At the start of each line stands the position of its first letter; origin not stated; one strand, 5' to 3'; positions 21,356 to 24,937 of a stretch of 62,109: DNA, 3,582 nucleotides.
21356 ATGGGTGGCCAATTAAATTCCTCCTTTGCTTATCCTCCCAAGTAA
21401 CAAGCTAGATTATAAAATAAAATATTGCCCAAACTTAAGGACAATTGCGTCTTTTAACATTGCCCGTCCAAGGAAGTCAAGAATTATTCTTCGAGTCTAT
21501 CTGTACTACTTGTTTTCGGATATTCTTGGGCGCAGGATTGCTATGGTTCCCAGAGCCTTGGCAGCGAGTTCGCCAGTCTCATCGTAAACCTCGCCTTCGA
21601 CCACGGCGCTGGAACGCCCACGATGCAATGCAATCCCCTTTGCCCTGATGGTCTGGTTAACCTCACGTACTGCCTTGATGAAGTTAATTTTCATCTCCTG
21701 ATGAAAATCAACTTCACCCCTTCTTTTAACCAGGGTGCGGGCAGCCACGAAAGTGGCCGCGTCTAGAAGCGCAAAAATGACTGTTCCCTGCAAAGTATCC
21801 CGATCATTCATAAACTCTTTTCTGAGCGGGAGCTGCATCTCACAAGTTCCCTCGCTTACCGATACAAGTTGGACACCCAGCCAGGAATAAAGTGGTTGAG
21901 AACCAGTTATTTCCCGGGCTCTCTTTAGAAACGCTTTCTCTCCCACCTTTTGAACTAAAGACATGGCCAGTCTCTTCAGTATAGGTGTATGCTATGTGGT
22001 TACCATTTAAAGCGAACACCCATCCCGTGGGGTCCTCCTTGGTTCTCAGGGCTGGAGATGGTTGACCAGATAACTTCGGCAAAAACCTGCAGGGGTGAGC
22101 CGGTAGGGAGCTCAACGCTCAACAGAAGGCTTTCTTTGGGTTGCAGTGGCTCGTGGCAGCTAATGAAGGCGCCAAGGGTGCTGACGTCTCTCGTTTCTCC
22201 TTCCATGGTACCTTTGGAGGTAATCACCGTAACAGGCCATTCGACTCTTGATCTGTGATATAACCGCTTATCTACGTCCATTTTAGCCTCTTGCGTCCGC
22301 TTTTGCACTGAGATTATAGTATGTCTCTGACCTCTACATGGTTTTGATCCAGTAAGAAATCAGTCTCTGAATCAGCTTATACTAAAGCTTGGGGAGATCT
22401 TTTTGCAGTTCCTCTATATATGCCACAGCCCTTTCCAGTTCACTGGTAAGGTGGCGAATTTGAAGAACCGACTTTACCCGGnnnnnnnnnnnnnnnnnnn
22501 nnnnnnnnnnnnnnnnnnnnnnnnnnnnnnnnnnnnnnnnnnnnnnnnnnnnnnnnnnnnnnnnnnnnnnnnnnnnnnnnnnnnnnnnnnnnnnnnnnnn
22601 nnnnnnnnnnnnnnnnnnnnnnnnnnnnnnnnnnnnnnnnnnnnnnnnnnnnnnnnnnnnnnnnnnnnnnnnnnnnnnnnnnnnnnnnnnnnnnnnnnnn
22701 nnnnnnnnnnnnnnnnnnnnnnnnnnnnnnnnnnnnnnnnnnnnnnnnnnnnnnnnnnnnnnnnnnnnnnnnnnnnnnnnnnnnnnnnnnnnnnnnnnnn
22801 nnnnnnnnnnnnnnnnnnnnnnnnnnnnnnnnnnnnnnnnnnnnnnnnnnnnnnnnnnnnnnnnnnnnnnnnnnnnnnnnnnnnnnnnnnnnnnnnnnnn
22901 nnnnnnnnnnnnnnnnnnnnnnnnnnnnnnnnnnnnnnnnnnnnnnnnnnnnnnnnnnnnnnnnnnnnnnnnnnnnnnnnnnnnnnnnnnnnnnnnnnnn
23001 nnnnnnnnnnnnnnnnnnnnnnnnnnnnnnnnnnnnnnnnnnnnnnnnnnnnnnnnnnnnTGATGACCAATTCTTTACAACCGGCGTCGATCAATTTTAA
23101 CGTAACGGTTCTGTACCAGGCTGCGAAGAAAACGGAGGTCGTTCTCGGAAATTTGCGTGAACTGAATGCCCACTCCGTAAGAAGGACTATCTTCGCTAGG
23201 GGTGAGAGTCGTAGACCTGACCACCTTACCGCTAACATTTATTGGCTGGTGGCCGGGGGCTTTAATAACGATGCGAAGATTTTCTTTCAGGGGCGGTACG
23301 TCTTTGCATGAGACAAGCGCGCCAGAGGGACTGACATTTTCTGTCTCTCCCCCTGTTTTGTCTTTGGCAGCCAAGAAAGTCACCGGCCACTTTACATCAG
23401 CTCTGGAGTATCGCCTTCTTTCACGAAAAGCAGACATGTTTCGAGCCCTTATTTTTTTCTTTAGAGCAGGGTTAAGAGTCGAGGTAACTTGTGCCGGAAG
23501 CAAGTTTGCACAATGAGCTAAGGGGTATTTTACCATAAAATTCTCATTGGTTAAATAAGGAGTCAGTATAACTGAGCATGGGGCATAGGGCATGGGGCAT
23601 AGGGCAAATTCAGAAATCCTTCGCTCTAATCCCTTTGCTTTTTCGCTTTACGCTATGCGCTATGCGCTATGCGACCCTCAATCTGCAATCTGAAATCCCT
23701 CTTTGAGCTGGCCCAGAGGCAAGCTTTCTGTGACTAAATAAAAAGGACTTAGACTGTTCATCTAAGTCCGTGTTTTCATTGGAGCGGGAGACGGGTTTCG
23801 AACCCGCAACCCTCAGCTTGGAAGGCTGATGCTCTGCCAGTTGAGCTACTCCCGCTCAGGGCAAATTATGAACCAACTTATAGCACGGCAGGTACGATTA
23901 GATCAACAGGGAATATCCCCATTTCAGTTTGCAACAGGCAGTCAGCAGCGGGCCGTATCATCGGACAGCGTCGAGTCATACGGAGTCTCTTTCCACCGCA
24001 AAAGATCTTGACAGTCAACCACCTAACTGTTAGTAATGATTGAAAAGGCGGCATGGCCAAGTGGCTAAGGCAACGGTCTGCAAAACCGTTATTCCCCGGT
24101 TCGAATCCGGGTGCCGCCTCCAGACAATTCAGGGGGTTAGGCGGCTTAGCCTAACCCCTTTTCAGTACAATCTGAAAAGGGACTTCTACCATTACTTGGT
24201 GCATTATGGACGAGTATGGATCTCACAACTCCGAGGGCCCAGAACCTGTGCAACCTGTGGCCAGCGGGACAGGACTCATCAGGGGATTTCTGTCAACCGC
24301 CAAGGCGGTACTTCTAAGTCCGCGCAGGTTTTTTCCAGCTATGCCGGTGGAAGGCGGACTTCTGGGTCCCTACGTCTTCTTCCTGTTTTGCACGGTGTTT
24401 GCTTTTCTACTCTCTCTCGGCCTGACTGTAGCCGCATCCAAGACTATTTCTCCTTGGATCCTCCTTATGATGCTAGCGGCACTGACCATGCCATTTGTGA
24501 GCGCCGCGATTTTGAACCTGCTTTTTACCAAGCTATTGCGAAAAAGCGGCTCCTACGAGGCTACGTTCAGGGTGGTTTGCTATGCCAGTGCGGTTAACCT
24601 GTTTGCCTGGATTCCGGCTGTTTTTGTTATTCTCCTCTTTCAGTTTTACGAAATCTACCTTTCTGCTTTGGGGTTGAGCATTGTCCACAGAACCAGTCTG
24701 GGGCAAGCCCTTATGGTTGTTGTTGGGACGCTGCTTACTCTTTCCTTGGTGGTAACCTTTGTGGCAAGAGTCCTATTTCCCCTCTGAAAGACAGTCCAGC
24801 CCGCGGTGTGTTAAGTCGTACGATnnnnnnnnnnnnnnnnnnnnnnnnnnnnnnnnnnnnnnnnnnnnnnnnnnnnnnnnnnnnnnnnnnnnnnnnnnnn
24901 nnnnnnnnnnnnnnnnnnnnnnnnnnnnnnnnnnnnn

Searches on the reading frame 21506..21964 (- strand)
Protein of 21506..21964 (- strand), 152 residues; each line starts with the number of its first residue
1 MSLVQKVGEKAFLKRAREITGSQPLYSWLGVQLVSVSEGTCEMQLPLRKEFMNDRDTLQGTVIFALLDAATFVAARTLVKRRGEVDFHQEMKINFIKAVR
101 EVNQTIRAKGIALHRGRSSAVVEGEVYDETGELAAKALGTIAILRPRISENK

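Call 67: search_protein_families(library=pfam, max_evalue=0.00001, proteins=[window:21506-21964:-])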
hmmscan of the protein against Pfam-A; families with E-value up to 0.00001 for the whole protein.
window:21506-21964:- (152 aa): 1 family
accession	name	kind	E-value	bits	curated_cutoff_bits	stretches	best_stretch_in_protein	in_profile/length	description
PF03061.28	4HBT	-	5e-10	40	20.6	1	60-134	6-78/79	Thioesterase superfamily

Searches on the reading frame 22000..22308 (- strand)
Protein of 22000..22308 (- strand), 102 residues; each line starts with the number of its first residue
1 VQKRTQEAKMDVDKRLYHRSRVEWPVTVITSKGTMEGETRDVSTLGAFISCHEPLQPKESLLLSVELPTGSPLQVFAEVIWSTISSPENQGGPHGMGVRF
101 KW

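Call 67: search_protein_families(library=pfam, max_evalue=0.00001, proteins=[window:22000-22308:-])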
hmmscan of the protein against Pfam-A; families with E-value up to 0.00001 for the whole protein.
window:22000-22308:- (102 aa): 1 family
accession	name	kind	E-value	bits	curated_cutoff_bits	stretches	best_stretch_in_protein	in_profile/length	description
PF07238.19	PilZ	-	7.1e-11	42.8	22.5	1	13-100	1-85/102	PilZ domain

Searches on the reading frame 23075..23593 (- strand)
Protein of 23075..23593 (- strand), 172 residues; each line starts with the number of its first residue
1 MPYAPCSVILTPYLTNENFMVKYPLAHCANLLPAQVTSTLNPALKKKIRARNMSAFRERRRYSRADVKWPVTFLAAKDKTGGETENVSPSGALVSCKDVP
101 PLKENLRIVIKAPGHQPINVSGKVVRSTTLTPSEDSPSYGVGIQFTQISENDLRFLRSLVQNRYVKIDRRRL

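Call 68: search_protein_families(library=pfam, max_evalue=0.00001, proteins=[window:23075-23593:-])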
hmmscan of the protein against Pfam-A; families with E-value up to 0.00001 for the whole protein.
window:23075-23593:- (172 aa): 1 family
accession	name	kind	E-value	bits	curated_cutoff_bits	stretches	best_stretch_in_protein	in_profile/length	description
PF07238.19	PilZ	-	1.6e-15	57.7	22.5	1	58-160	1-100/102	PilZ domain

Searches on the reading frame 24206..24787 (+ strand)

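Call 68: search_protein_families(library=pfam, max_evalue=0.00001, proteins=[window:24206-24787:+])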
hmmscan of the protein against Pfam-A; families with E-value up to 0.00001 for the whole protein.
window:24206-24787:+ (193 aa): 1 family
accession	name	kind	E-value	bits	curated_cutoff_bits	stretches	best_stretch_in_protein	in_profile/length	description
PF04893.22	Yip1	-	8.7e-17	62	28.6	1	34-185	2-171/173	Yip1 domain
